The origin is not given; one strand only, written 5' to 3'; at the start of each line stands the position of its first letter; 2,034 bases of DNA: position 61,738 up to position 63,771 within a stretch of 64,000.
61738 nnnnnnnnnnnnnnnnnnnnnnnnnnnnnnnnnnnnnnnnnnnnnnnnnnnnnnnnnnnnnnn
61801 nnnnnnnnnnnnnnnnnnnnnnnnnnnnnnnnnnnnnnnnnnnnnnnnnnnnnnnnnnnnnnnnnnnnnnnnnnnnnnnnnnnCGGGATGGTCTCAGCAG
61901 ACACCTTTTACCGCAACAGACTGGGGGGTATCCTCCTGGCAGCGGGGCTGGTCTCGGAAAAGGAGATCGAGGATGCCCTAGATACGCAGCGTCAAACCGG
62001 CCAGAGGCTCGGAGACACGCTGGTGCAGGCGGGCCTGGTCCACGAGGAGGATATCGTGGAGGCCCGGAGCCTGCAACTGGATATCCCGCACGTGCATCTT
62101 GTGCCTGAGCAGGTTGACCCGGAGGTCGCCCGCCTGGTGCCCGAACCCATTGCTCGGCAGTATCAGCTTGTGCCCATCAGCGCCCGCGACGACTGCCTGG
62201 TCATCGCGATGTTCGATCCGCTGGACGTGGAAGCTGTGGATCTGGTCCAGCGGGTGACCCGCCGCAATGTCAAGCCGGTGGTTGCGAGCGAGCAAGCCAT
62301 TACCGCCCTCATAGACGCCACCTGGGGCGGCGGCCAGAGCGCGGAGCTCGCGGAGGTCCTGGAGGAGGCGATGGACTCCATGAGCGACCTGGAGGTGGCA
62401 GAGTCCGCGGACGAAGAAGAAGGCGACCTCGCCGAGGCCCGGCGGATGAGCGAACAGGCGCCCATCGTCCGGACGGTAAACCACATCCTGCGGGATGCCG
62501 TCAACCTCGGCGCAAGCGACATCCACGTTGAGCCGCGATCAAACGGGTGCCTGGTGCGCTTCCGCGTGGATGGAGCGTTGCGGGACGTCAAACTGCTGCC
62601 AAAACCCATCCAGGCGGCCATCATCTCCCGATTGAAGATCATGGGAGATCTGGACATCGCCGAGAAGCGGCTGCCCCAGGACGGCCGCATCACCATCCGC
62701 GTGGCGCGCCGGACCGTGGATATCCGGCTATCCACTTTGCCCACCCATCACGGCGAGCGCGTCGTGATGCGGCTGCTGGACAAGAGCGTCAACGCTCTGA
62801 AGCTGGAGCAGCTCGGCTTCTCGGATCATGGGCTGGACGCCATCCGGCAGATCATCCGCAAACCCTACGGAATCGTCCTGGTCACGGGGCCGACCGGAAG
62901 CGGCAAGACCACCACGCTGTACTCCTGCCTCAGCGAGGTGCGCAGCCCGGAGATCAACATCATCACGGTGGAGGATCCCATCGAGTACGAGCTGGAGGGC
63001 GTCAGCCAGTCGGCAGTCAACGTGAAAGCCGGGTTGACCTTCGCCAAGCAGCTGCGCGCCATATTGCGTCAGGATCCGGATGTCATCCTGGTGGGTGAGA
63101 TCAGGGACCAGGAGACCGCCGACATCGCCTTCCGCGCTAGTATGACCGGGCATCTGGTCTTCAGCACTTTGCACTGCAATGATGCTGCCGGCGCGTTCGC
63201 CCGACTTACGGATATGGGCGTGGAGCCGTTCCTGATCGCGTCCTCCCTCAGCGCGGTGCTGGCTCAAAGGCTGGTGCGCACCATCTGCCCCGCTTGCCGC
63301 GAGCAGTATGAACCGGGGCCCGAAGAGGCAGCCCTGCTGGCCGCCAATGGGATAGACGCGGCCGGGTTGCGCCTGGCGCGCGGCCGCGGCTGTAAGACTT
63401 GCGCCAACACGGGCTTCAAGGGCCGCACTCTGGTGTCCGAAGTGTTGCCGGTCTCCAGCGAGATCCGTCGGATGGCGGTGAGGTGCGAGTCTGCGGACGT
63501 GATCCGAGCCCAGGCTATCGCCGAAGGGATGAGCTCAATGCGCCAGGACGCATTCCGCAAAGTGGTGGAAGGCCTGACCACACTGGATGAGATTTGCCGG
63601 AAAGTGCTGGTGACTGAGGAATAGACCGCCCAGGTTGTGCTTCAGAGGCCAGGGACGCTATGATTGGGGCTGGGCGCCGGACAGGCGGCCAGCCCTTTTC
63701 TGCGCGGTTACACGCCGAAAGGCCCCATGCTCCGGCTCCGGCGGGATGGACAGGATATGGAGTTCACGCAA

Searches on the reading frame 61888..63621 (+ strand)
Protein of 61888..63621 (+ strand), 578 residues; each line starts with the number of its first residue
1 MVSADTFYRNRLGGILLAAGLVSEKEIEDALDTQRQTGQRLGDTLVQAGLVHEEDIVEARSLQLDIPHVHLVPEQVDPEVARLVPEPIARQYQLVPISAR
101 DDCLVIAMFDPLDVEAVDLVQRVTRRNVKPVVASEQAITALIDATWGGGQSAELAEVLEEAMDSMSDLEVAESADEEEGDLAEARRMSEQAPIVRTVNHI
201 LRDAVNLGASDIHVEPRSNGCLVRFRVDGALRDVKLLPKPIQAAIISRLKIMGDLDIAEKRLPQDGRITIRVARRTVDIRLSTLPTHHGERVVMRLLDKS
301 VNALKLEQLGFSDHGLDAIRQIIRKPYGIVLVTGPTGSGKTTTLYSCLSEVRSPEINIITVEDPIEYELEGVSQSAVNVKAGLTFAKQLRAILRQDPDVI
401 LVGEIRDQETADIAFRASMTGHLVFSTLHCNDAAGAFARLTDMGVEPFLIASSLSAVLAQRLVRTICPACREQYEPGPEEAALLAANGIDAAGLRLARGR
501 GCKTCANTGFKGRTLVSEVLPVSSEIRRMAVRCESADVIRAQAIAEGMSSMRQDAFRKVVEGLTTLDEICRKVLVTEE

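Call 83: search_protein_families(library=ncbifam, proteins=[window:61888-63621:+], max_evalue=0.001)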
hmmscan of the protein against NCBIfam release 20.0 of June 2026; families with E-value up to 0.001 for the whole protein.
window:61888-63621:+ (578 aa): 22 families
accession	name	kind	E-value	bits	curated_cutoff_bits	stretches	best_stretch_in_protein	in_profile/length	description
TIGR02533.1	type_II_gspE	equivalog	2.1e-184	613.7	630.25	1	85-571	5-484/486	type II secretion system ATPase GspE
TIGR02538.1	type_IV_pilB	equivalog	2.1e-180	601.1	675.65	1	12-572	2-561/564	type IV-A pilus assembly ATPase PilB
NF053534.1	T4PilAsmATPsTfpB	equivalog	2.3e-138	462.1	850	1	51-572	63-581/584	type IV pilus assembly ATPase TfpB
NF007755.0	PRK10436.1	equivalog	4.8e-133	444.2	617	1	88-573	13-459/465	type II secretion system protein GspE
NF041000.1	ATPase_ComGA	equivalog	2.2e-80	269.5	300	1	199-464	2-266/267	competence type IV pilus ATPase ComGA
TIGR01420.1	pilT_fam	subfamily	1.9e-52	178.6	319.1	1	197-465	2-270/343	PilT/PilU family type 4a pilus ATPase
TIGR02525.1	plasmid_TraJ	equivalog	9.8e-24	84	368.3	1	292-444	120-273/372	plasmid transfer ATPase TraJ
TIGR02524.1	dot_icm_DotB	equivalog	1.8e-20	73.4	463.3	1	305-441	116-257/358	Dot/Icm type IV secretion system ATPase DotB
NF012033.0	PRK15489.1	equivalog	6.9e-20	70.8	537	1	8-149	489-630/703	glycosyl transferase family protein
NF008411.1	PRK11234.1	equivalog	1.7e-19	69.7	1170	1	10-166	482-637/723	cyclic di-3',5'-guanylate-activated glycosyltransferase NfrB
NF058587.1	archaellum_moto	equivalog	5.6e-18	65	550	1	330-444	278-397/527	archaellum flagellar ATPase motor FlaI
TIGR03819.1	heli_sec_ATPase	hypoth_equivalog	4.3e-16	59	373.15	1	285-458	135-315/340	TadA family conjugal transfer-associated ATPase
NF053729.1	c-di-GMP_motif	domain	7.5e-16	57.7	38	1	11-61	1-51/53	cyclic di-GMP-binding domain-containing protein, MshE-related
TIGR02788.1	VirB11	equivalog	1e-15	57.6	249.95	1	316-445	134-267/308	P-type DNA transfer ATPase VirB11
TIGR02782.1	TrbB_P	equivalog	1.6e-15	57.2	304.55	1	313-443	123-255/303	P-type conjugative transfer ATPase TrbB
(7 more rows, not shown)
